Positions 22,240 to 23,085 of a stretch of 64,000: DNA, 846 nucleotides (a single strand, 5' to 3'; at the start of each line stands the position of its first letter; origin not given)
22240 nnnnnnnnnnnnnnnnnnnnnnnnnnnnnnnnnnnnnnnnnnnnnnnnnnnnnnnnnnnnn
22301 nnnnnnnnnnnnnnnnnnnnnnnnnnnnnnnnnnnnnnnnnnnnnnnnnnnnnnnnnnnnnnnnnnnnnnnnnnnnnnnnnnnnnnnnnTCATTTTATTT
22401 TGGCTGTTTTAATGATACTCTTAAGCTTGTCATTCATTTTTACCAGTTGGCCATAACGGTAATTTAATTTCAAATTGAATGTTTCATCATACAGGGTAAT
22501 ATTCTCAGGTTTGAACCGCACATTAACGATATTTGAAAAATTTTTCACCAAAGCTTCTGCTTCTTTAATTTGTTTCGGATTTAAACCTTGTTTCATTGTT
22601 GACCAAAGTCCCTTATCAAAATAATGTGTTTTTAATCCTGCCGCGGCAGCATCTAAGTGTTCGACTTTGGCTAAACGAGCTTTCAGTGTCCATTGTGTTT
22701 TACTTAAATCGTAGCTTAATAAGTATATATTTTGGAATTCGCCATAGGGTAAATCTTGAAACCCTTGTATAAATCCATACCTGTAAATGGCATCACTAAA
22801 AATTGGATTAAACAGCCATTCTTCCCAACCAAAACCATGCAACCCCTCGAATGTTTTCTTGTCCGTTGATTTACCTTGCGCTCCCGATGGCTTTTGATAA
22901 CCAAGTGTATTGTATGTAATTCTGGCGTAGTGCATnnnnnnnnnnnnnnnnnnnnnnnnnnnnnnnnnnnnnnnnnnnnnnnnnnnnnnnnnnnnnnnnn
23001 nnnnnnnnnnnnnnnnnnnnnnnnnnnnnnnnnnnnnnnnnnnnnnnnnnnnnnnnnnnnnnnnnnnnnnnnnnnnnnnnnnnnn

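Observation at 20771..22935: Translationally coupled ORF181 - lipoprotein GldM-like - decayed GldN-like operon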

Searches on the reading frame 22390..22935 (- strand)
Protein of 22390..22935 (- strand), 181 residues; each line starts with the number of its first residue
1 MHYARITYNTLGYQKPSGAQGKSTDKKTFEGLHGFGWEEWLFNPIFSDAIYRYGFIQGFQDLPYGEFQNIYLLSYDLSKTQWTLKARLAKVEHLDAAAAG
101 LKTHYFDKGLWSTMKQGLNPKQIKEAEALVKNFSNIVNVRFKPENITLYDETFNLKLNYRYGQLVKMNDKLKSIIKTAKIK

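Call 3: search_protein_families(library=pfam, proteins=[window:22390-22935:-], max_evalue=1)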
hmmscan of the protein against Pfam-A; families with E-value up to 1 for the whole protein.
window:22390-22935:- (181 aa): 0 families

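Call 4: search_protein_families(library=ncbifam, proteins=[window:22390-22935:-], max_evalue=1)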
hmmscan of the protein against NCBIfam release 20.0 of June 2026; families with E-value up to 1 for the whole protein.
window:22390-22935:- (181 aa): 0 families

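Call 10: find_homologous_proteins(query=window:22390-22935:-)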
Query window:22390-22935:- (181 aa): 2 proteins with E <= 0.001 among 591 candidates.
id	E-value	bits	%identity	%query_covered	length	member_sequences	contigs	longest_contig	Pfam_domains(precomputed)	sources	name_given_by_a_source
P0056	1.8e-118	411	100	100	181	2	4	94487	-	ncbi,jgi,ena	jgi:hypothetical protein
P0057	9.4e-58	213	56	99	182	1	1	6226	-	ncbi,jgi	jgi:hypothetical protein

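Call 11: find_encoding_contigs(protein=P0057, flank=10000)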
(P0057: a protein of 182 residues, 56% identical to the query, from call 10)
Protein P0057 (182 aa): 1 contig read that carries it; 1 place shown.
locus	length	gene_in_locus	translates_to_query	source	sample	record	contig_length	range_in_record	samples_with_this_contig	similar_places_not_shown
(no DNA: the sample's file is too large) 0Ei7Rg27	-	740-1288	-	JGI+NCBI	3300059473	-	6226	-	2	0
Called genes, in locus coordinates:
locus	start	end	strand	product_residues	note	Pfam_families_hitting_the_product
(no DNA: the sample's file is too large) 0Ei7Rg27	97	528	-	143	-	PF12844:HTH_19, PF01381:HTH_3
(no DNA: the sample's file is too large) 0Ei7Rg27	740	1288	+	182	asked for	-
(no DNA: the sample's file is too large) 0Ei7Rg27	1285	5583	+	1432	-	PF19408:PKD_6, PF18962:Por_Secre_tail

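Call 41: find_homologous_proteins(query=A4, max_evalue=0.01)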
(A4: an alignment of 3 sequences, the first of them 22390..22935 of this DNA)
Query A4 (3 sequences) (181 aa, profile of the alignment): 5 proteins with E <= 0.01 among 1271 candidates.
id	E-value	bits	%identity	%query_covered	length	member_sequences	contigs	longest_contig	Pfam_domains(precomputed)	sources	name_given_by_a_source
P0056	1.4e-110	385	100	100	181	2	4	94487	-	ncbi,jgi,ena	jgi:hypothetical protein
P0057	2.0e-104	365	56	99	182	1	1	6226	-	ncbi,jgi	jgi:hypothetical protein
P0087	9.6e-95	333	56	99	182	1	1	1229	-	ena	-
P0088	6.3e-77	275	52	99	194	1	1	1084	-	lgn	-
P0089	1.7e-42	163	47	97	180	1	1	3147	-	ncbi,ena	-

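Call 42: search_protein_families(library=padloc, proteins=[window:22390-22935:-], max_evalue=1)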
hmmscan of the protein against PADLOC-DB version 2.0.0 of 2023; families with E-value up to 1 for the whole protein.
window:22390-22935:- (181 aa): 1 family
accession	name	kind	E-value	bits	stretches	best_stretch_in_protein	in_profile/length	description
PDLC04046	PD-T4-6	-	0.016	12.4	1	116-178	229-287/427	-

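Call 43: search_protein_families(library=phrogs, proteins=[window:22390-22935:-], max_evalue=1)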
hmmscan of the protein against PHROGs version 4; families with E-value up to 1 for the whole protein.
window:22390-22935:- (181 aa): 1 family
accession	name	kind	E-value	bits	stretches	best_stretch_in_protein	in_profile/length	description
phrog_32654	-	unknown function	0.4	11.9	1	15-39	9-33/44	-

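Call 44: find_encoding_contigs(protein=P0089, flank=5000)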
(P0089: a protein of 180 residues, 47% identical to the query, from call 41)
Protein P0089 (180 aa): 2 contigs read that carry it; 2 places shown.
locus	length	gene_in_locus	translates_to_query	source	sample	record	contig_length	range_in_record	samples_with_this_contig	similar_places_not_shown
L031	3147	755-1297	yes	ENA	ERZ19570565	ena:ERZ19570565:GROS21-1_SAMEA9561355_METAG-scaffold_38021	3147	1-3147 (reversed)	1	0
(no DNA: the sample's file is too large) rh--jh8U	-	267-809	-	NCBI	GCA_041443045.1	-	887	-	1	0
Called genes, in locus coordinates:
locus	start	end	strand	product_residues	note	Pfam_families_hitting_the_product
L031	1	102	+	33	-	?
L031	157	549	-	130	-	PF12844:HTH_19, PF01381:HTH_3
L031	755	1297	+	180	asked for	-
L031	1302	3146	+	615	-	?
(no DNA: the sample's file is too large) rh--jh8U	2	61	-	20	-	?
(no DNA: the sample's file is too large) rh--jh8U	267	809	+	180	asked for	-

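Call 47: search_protein_families(library=pfam, proteins=[L031:1302-3146:+], max_evalue=0.1)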
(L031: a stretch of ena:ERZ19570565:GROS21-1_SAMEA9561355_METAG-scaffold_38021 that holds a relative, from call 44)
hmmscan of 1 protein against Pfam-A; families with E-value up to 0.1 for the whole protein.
L031:1302-3146:+ (615 aa): 0 families

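Call 68: predict_structure(alignment_id=A7)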
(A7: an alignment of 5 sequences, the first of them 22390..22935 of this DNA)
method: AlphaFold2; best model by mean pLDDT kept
length: 181 residues; sequences in the alignment: 5
mean_pLDDT: 72.6   pTM: 0.71
mean pLDDT of the five models: 72.6, 66.0, 64.8, 52.4, 44.8
residues with pLDDT >= 90: 26; 70-90: 99; 50-70: 25; < 50: 31
segments of 3 or more residues with pLDDT < 50: 8-36
pLDDT, mean of each block of 10 residues (from residue 1): 62 32 40 48 76 79 88 80 90 84 80 69 68 76 91 76 75 90 86
secondary structure, 60 per line:
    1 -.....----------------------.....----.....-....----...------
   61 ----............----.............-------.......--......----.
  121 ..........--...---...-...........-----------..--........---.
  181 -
elements in order: E2-6 H29-33 H38-42 E52-54 E65-76 E81-93 H101-107 H110-115 H120-130 E139-141 E146-153 H169-176

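Call 76: find_encoding_contigs(protein=window:22390-22935:-, flank=3000, max_places=10)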
Protein window:22390-22935:- (181 aa): 3 contigs read that carry it; 3 places shown.
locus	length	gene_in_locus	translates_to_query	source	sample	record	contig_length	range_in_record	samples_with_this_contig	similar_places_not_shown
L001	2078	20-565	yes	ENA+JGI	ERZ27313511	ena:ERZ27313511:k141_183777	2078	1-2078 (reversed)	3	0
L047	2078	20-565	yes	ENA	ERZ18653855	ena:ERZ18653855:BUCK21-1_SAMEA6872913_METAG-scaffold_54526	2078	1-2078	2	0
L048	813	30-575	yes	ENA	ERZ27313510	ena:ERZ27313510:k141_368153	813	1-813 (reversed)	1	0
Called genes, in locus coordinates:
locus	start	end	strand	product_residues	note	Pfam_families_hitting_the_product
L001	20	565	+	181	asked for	-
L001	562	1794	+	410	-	PF21602:GldM_3rd, PF12080:GldM_4th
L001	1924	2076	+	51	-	?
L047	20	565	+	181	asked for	-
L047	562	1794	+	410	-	PF21602:GldM_3rd, PF12080:GldM_4th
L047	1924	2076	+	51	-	?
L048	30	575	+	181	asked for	-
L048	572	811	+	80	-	?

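Call 86: search_protein_families(library=pfam, alignment_id=A7, max_evalue=10)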
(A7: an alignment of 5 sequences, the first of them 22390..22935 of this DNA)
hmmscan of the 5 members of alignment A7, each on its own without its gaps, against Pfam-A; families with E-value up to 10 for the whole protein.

A. member 1, window:22390-22935:- (181 aa): 0 families

B. families by the number of members that match (of 5 scanned): 4 families
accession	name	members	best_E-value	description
PF05629.16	Nanovirus_C8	1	0.047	Nanovirus component 8 (C8) protein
PF24615.2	Spectrin_Anc-1_2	1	0.087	Nuclear anchorage protein 1, spectrin repeat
PF21416.2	VP1-like_C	1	0.1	Inner layer core protein VP1-like, C-terminal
PF16113.10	ECH_2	1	0.2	Enoyl-CoA hydratase/isomerase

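Call 88: fold_search(model_id=the predicted structure, library=pdb)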
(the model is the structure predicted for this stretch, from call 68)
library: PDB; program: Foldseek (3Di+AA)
matches with E <= 10: 60; with E <= 0.001: 0
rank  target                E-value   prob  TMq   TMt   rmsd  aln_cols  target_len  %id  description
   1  6n0s                  6.1e-01  0.12  0.28  0.28   8.8       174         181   11  N-terminal domain of Staphylothermus marinus McrB (released 2019-11-13)
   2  3t7h_A                2.6e+00  0.02  0.10  0.07  12.0        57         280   12  Atg8 transfer from Atg7 to Atg3: a distinctive E1-E2 architecture and mechanism in the autophagy pathway (released 2011-11-23)
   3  9kyk                  2.7e+00  0.06  0.26  0.29   7.5       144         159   10  Crystal structure of human TRIP4 (released 2025-08-20)
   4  1uli_B                2.7e+00  0.01  0.10  0.09  13.2       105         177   10  Biphenyl dioxygenase (BphA1A2) derived from Rhodococcus sp. strain RHA1 (released 2004-09-28)
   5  4u8t_C                3.5e+00  0.05  0.28  0.31  10.7       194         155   15  Crystal structure of YTH domain of Zygosaccharomyces rouxii MRB1 protein in complex with N6-Methyladenosine RNA (released 2014-09-10)
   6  3t7h_B                3.5e+00  0.02  0.10  0.07  12.0        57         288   12  Atg8 transfer from Atg7 to Atg3: a distinctive E1-E2 architecture and mechanism in the autophagy pathway (released 2011-11-23)
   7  2fur_A                3.5e+00  0.01  0.19  0.18  18.4       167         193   11  CRYSTAL STRUCTURE OF A PUTATIVE FMN-BINDING PROTEIN (TA1372) FROM THERMOPLASMA ACIDOPHILUM AT 1.80 A RESOLUTION (released 2006-02-28)
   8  9eug_E                3.7e+00  0.03  0.11  0.04   6.6        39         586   15  Cryo-EM structure of Staphylococcus aureus bacteriophage phi812 baseplate in the pre-contraction state - core, wedge m (released 2025-04-09)
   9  3t7f                  3.7e+00  0.02  0.10  0.07  12.0        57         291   12  Atg8 transfer from Atg7 to Atg3: a distinctive E1-E2 architecture and mechanism in the autophagy pathway (released 2011-11-23)
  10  9g33_UL               3.7e+00  0.01  0.15  0.05  15.0       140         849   10  Stalled 90S - Utp23-Krr1-deltaC3 (released 2025-06-18)
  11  8p3n_A                4.0e+00  0.01  0.13  0.14  13.2       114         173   10  Structure of the Histidine Kinase CheA ATP-Binding domain in complex with compound ODDHK8 (released 2024-06-12)
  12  8oyq_B                4.0e+00  0.01  0.11  0.12  13.8       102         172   11  Structure of the Histidine Kinase CheA ATP-Binding domain in complex with compound ODDHK13 (released 2024-05-15)
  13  6c0f_v                4.2e+00  0.02  0.14  0.12  14.2        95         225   13  Yeast nucleolar pre-60S ribosomal subunit (state 2) (released 2018-03-14)
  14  9euf_E                4.5e+00  0.03  0.11  0.03   6.6        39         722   15  Cryo-EM structure of Staphylococcus aureus bacteriophage phi812 baseplate in the pre-contraction state - complete (released 2025-04-09)
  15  4qvb_A                4.5e+00  0.02  0.19  0.22   7.0        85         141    9  Mycobacterium tuberculosis protein Rv1155 in complex with co-enzyme F420 (released 2015-02-25)
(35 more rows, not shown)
